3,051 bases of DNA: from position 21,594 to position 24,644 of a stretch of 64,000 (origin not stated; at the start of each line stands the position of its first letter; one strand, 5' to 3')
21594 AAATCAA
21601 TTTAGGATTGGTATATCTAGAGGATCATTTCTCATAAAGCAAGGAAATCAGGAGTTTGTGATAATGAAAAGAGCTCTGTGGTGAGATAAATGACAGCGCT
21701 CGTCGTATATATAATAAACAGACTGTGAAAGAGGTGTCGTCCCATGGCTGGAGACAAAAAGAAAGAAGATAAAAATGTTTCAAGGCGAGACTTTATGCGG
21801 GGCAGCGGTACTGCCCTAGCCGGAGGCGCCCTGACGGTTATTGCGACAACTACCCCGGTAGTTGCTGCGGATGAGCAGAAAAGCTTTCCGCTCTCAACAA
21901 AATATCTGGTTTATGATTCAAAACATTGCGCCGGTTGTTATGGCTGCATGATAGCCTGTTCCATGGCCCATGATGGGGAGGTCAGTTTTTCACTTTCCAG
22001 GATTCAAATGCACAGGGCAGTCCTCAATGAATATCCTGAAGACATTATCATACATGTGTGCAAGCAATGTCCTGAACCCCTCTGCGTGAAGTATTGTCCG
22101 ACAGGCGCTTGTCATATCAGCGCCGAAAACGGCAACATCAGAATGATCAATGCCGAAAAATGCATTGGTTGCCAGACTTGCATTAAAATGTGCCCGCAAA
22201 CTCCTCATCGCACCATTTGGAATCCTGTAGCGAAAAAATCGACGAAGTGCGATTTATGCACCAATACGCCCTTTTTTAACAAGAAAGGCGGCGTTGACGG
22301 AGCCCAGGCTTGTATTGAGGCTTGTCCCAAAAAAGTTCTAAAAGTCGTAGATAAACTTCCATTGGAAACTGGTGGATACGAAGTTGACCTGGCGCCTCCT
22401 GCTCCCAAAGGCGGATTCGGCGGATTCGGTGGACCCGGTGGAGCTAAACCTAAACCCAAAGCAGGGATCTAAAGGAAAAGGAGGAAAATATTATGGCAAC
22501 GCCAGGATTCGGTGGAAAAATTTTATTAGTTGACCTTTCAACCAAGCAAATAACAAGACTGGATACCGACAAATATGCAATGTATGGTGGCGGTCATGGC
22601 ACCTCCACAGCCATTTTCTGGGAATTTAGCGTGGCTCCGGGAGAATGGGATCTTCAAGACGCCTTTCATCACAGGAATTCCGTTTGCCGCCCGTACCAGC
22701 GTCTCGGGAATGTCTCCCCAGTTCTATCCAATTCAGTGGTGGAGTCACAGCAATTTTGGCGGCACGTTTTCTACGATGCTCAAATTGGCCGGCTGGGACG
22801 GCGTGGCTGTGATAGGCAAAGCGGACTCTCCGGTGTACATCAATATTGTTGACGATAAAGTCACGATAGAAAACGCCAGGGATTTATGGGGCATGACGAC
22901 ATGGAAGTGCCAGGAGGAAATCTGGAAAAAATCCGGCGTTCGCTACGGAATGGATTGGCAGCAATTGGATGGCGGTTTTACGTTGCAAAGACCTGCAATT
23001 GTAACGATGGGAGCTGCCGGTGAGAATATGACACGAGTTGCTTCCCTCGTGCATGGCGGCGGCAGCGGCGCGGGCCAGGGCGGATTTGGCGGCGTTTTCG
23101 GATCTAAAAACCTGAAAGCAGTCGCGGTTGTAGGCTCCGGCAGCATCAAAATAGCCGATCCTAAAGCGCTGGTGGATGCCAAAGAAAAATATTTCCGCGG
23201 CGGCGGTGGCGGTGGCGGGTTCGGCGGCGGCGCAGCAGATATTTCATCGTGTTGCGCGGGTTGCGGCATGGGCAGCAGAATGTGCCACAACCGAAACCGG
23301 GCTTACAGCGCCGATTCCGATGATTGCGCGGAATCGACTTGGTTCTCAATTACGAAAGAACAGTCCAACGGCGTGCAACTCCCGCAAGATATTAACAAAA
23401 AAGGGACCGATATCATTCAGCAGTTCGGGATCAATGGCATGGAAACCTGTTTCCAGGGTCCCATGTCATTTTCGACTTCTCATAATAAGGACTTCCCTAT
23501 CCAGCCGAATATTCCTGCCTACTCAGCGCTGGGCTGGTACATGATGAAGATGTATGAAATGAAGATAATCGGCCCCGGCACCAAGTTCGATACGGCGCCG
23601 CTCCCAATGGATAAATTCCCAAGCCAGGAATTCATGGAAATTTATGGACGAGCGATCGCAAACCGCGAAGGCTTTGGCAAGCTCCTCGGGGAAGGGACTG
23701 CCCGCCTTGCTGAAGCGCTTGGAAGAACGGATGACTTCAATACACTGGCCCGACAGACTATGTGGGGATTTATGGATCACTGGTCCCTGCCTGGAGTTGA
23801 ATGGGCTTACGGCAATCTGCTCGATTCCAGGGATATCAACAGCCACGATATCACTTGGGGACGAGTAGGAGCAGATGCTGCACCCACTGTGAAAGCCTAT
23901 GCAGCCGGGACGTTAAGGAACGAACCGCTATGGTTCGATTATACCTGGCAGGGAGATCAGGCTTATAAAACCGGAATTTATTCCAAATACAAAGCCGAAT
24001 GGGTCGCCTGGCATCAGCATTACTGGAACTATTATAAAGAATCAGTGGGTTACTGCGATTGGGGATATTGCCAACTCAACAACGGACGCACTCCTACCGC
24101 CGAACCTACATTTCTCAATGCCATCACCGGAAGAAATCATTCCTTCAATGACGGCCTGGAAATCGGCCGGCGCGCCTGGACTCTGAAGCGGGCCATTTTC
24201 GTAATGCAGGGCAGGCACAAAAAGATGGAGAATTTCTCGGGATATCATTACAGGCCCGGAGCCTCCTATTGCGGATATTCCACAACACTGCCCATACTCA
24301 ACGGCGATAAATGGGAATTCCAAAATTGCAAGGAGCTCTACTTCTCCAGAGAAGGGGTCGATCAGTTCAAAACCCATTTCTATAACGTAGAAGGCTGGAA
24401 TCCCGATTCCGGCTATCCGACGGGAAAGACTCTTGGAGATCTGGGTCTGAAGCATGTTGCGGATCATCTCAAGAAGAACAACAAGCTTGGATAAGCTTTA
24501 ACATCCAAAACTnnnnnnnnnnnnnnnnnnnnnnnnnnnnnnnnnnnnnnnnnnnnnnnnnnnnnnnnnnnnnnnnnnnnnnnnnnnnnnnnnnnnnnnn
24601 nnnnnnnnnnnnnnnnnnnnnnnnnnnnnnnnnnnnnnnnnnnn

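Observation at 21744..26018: AorABC-type bacterial tungsten aldehyde oxidoreductase cluster whose catalytic gene is frameshifted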

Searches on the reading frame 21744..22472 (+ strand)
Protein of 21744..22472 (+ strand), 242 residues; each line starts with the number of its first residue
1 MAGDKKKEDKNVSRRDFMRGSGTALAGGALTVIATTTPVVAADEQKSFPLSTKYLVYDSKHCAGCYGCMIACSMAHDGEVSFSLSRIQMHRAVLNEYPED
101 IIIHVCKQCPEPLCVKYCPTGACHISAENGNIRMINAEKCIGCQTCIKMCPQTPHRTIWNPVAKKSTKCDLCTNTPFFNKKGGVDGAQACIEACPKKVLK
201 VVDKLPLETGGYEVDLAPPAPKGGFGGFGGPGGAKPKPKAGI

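Call 7: search_protein_families(library=pfam, proteins=[window:21744-22472:+], max_evalue=0.01)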
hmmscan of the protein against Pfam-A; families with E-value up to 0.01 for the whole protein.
window:21744-22472:+ (242 aa): 11 families
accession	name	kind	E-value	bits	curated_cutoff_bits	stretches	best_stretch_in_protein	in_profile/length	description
PF13237.11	Fer4_10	-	1.9e-07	31.3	25.5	2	135-195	4-53/53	4Fe-4S dicluster domain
PF12838.12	Fer4_7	-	4.8e-07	30.6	27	1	106-152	2-50/52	4Fe-4S dicluster domain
PF13187.11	Fer4_9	-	6.5e-07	29.7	27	1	106-153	2-50/52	4Fe-4S dicluster domain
PF13247.11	Fer4_11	-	2.8e-06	27.9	26.2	1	104-203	8-99/100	4Fe-4S dicluster domain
PF12797.12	Fer4_2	-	3e-06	27.3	24.5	1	134-151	4-21/22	4Fe-4S binding domain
PF00037.32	Fer4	-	2.8e-05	24.2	21.1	1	135-151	3-19/24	4Fe-4S binding domain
PF12800.12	Fer4_4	-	0.00016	22.2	24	0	138-151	2-15/17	4Fe-4S binding domain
PF14697.11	Fer4_21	-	0.00047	20.7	35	1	134-172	2-47/59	4Fe-4S dicluster domain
PF12837.12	Fer4_6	-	0.00049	20.4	25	0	135-151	4-20/24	4Fe-4S binding domain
PF10518.14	TAT_signal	-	0.00072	19.8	22.7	1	11-30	1-20/21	TAT (twin-arginine translocation) pathway signal sequence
PF25160.1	LdpA_Fe-S-bd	-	0.0022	18.2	27.6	0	108-152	4-40/49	LdpA Fe-S cluster-binding domain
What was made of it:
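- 21744..22472 (+): Small subunit: Tat-signal polyferredoxin (WorS-like) with 16 Cys in four [4Fe-4S] motifs and a Gly/Lys-rich C-terminal tail. The gene is intact. Pfam Fer4 families and TAT_signal at residues 11-30 (call 7).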

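Call 13: find_encoding_contigs(protein=window:21744-22472:+, flank=6000, max_places=4)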
Protein window:21744-22472:+ (242 aa): no gene with exactly this product is on record in the collection.

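Call 25: search_protein_families(library=ncbifam, proteins=[window:21744-22472:+], max_evalue=0.001)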
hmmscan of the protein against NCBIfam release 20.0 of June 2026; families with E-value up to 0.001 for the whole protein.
window:21744-22472:+ (242 aa): 33 families (the best 25 are shown)
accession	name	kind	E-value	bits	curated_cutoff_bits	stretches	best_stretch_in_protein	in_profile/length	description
TIGR03149.1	cyt_nit_nrfC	equivalog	3.2e-27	95.3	377.6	1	12-201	2-181/225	cytochrome c nitrite reductase Fe-S protein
NF009408.0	PRK12769.1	equivalog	1.2e-20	73.3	1003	1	53-207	3-150/659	formate-dependent uric acid utilization protein AegA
NF007382.0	PRK09898.1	equivalog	1.2e-18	67.4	213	1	10-174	11-188/208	ferredoxin-like protein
TIGR02951.1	DMSO_dmsB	equivalog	7.4e-18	65.1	214.1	1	56-201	5-150/161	DMSO/selenate family reductase complex B subunit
NF008134.0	PRK10882.1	equivalog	1.9e-17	63.3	263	2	102-197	109-201/329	hydrogenase 2 operon protein HybA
NF009451.0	PRK12809.1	equivalog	1.8e-16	59.6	1154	1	53-206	3-141/639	formate-dependent uric acid utilization protein YgfT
NF045766.1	PhenlGlyoxDHPadI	equivalog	6e-16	58.2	700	1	53-202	5-136/443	NADH-dependent phenylglyoxylate dehydrogenase subunit beta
NF007658.0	PRK10330.1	equivalog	9e-16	57.9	260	1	53-208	3-161/181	electron transport protein HydN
NF045797.1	DsrO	equivalog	3.5e-15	56.1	200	1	11-198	2-197/235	sulfate reduction electron transfer complex DsrMKJOP subunit DsrO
NF011569.0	PRK14993.1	equivalog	5e-15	55.6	416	1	12-194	3-178/244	tetrathionate reductase subunit TtrB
TIGR01582.1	FDH-beta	equivalog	2.5e-11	43.2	334.7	1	104-201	91-179/283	formate dehydrogenase subunit beta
NF041715.1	arsenate_red_ArrB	equivalog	3.1e-11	43.2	450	1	55-152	5-101/233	arsenate respiratory reductase iron-sulfur subunit ArrB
TIGR03478.1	DMSO_red_II_bet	subfamily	4.6e-11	42.2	480.7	1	102-200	127-216/321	DMSO reductase family type II enzyme, iron-sulfur subunit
NF038355.1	FDH3_beta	equivalog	1.8e-10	41.2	240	1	56-176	6-125/180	formate dehydrogenase FDH3 subunit beta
NF045715.1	sulf_resp_HmcB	equivalog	9e-09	34.8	420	1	14-200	2-194/307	sulfate respiration complex iron-sulfur protein HmcB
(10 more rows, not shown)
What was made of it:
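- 21744..22472 (+): NCBIfam NrfC, YdhY and DmsB-type hits (call 25).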

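Call 28: search_solved_structures(query=window:21744-22472:+, max_evalue=0.01)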
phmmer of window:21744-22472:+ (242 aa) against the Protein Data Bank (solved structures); distinct sequences matched with E-value up to 0.01: 22.
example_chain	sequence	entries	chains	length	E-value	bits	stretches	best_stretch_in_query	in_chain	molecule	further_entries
6x6u_B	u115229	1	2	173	9.1e-15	57.8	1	59-176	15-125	Oxidoreductase, Fe-S subunit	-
6x1o_B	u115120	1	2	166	1.5e-14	57.2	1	59-176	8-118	Oxidoreductase, Fe-S subunit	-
9mqx_E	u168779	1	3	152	3.1e-14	56.1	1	53-192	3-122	Fe-S-cluster-containing hydrogenase subunit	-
2ivf_B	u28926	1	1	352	1.8e-12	50.3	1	103-198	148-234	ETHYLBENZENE DEHYDROGENASE BETA-SUBUNIT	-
7qv7_A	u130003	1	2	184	5.6e-12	48.7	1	52-151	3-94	Hydrogen dependent carbon dioxide reductase subunit HycB3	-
2vpw_B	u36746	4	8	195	1e-11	47.8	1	56-196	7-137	NRFC PROTEIN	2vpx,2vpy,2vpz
8c0z_C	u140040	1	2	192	1.6e-10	43.9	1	53-178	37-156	Iron-sulfur cluster-binding protein potential subunit of aldehyde oxidoreductase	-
6cz7_B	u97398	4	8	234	2.4e-10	43.3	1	55-152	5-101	4Fe-4S ferredoxin, iron-sulfur binding domain protein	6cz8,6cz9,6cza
4ydd_B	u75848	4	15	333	9.9e-10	41.3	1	96-199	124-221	DMSO reductase family type II enzyme, iron-sulfur subunit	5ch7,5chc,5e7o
9vap_B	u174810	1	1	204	1.1e-08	37.9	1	56-177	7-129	4Fe-4S dicluster domain-containing protein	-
1kqf_B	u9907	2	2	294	1.2e-08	37.8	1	97-174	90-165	FORMATE DEHYDROGENASE, NITRATE-INDUCIBLE, IRON-SULFUR SUBUNIT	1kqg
1q16_B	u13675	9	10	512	3.6e-08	36.2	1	103-173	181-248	Respiratory nitrate reductase 1 beta chain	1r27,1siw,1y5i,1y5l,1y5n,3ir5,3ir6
1y4z_B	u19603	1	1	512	6.4e-08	35.4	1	103-173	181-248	Respiratory nitrate reductase 1 beta chain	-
3egw_B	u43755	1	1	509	1.9e-07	33.8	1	103-173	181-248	Respiratory nitrate reductase 1 beta chain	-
7z0s_B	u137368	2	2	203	3.8e-07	32.9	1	53-151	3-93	Formate hydrogenlyase subunit 2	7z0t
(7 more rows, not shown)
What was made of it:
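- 21744..22472 (+): PDB matches: WOR5 FeS subunit 9e-15, AorA 1.6e-10 (call 28).
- Closest known: AorABC of Aromatoleum aromaticum. Same: The small subunit is a four-cluster polyferredoxin (8c0z_C, 1.6e-10, call 28).
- Closest known: Pyrococcus furiosus WOR5 / ASOR. Same: The WOR5 FeS subunit is the best PDB match to the window's FeS protein (9e-15, call 28).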

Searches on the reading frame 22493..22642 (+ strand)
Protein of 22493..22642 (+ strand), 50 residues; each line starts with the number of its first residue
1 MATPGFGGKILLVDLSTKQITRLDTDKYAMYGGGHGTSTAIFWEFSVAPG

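Call 7: search_protein_families(library=pfam, proteins=[window:22493-22642:+], max_evalue=0.01)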
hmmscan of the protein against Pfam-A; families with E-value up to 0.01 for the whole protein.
window:22493-22642:+ (50 aa): 1 family
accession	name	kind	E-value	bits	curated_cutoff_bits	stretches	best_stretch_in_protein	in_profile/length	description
PF02730.20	AFOR_N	-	0.00037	20.7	29.8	1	8-44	1-39/199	Aldehyde ferredoxin oxidoreductase, N-terminal domain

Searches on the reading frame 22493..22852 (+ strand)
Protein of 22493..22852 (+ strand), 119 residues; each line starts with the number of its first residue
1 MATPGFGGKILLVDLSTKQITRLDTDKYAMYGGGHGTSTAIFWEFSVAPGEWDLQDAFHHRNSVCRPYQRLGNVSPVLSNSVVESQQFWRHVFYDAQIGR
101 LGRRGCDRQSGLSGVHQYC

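Call 36: find_encoding_contigs(protein=window:22493-22852:+, flank=5000, max_places=4)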
Protein window:22493-22852:+ (119 aa): no gene with exactly this product is on record in the collection.

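Call 41: find_homologous_proteins(query=window:22493-22849:+, max_evalue=0.001)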
Query seq(119 aa) (119 aa): 10 proteins with E <= 0.001 among 19 candidates.
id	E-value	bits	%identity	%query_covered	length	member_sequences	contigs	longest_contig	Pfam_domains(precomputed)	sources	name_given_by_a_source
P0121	6.2e-40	154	70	81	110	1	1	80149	-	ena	-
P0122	1.6e-28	117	81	54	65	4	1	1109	-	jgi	jgi:aldehyde:ferredoxin oxidoreductase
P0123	1.4e-27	114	83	54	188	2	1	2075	PF02730.21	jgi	jgi:aldehyde:ferredoxin oxidoreductase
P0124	4.0e-26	109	74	55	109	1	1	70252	PF02730.21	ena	-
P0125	2.6e-24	104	75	54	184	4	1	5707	PF02730.21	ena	-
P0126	4.4e-24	103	73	54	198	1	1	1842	PF02730.21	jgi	jgi:aldehyde:ferredoxin oxidoreductase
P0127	1.7e-23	101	72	55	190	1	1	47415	PF02730.21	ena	-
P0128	2.3e-23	101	72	54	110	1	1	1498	PF02730.21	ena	-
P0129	1.2e-22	98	74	54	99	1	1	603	PF02730.21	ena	-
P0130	7.5e-22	96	68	55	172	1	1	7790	PF02730.21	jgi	jgi:aldehyde:ferredoxin oxidoreductase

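Call 43: find_encoding_contigs(protein=P0121, flank=6000, max_places=3)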
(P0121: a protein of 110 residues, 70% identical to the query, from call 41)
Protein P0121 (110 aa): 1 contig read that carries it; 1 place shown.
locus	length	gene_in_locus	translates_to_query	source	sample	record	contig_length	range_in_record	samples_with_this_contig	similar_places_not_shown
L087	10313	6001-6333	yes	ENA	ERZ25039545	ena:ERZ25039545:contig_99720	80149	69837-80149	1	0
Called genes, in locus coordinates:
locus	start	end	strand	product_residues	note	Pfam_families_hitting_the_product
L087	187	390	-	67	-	-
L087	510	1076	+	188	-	-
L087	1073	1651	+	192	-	-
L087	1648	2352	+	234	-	-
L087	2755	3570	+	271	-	PF17973:bMG10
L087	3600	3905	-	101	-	PF01208:URO-D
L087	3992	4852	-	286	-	-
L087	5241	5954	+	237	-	PF12838:Fer4_7 (faint), PF13187:Fer4_9 (faint), PF13247:Fer4_11 (weak), PF00037:Fer4 (weak), PF12797:Fer4_2 (weak), PF13237:Fer4_10 (weak)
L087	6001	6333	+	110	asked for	-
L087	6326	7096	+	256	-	PF02730:AFOR_N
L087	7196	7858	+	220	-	PF01314:AFOR_C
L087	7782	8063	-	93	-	-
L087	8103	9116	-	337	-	PF00483:NTP_transferase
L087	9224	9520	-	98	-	PF11154:DUF2934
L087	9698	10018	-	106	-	PF19879:DUF6352 (weak)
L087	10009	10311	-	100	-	?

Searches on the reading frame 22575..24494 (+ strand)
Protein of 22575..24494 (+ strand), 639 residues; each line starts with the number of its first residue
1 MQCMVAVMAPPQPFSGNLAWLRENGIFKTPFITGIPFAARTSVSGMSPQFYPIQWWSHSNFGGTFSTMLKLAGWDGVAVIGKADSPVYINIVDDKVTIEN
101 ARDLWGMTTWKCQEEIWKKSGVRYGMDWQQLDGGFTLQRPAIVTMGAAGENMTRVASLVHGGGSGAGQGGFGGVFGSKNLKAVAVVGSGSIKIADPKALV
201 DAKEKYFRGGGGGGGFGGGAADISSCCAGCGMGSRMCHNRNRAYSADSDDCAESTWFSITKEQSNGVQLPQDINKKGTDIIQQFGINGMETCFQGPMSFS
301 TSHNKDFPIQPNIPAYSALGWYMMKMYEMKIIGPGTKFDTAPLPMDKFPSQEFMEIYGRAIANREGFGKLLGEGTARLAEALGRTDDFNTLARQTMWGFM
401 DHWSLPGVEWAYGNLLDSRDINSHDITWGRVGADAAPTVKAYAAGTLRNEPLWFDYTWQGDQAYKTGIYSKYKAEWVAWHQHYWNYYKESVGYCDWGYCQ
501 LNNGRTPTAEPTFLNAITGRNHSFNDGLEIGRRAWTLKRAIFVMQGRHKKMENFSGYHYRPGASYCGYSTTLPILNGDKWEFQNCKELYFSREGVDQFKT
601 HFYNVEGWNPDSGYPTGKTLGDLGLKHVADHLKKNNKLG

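Call 7: search_protein_families(library=pfam, proteins=[window:22575-24494:+], max_evalue=0.01)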
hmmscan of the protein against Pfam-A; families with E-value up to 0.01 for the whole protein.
window:22575-24494:+ (639 aa): 2 families
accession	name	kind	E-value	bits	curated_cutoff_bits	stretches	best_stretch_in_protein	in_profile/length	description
PF02730.20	AFOR_N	-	1.1e-34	120.4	29.8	1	31-187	60-198/199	Aldehyde ferredoxin oxidoreductase, N-terminal domain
PF01314.23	AFOR_C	-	9.8e-25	87.9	27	1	323-625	139-385/385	Aldehyde ferredoxin oxidoreductase, domains 2 & 3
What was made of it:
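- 22671..24494 (+): 3' part of the AOR-family gene: frame B, from T74-equivalent to the stop, about 607 codons with no further disruption. AFOR_N 60-198 and AFOR_C (call 7).
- Checked: AFOR_N 60-198 plus AFOR_C lie in ORF 22575-24494 (call 7).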

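Call 37: find_encoding_contigs(protein=window:22575-24494:+, flank=5000, max_places=4)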
Protein window:22575-24494:+ (639 aa): no gene with exactly this product is on record in the collection.
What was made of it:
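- Exact look-ups of the products failed (calls 13, 36, 37).
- Tried and rejected: Exact-product look-ups for the FeS protein, the 119-aa product and the 639-aa product all failed (calls 13, 36, 37).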
